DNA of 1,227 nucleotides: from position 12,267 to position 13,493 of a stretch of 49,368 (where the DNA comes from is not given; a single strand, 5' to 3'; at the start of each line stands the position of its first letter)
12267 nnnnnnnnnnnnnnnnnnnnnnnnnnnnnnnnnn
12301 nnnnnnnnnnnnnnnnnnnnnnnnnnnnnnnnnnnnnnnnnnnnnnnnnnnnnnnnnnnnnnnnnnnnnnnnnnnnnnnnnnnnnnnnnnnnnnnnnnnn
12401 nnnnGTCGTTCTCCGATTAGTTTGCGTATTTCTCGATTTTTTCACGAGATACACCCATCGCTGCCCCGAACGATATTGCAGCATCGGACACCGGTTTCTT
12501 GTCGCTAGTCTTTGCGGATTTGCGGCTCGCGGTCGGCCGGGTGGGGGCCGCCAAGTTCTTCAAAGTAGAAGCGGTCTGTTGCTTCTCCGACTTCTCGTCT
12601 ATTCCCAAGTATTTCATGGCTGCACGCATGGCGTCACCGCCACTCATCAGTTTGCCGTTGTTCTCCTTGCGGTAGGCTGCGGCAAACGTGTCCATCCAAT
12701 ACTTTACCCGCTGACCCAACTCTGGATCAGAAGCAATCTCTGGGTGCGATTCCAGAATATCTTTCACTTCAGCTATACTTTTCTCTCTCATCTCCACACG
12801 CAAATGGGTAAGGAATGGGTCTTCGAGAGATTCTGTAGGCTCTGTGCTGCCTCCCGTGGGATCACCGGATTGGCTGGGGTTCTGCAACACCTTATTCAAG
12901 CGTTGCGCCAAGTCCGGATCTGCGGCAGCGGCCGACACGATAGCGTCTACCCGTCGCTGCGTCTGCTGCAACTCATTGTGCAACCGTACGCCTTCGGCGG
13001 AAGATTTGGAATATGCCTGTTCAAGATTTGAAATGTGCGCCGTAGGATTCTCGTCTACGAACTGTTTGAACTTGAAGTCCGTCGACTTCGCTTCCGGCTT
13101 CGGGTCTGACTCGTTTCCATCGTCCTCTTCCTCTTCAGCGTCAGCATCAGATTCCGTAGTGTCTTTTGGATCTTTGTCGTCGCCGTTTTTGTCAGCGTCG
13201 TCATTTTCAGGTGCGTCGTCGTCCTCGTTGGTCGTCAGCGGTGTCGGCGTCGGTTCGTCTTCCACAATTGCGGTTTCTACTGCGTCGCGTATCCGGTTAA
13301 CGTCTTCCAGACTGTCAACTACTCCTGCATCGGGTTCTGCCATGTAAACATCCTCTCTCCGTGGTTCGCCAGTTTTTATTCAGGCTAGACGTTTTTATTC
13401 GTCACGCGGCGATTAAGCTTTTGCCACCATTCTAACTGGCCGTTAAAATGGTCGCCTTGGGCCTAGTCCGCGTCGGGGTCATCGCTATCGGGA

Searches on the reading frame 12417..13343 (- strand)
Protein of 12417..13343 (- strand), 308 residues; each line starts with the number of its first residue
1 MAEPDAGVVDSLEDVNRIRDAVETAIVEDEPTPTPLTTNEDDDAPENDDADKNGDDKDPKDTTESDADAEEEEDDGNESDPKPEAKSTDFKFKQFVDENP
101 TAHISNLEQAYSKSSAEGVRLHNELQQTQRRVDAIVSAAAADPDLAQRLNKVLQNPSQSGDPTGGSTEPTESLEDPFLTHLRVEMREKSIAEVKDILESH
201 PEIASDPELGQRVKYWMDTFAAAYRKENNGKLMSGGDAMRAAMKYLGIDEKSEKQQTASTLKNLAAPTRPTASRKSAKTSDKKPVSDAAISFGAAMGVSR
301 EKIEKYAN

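Call 42: search_protein_families(library=pfam, proteins=[window:12417-13343:-], max_evalue=0.001)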
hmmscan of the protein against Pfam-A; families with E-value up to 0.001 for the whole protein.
window:12417-13343:- (308 aa): 1 family
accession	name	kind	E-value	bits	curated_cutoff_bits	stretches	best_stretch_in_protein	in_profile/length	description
PF05524.18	PEP-utilisers_N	-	0.00068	20.2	24.4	0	188-218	57-89/121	PEP-utilising enzyme, N-terminal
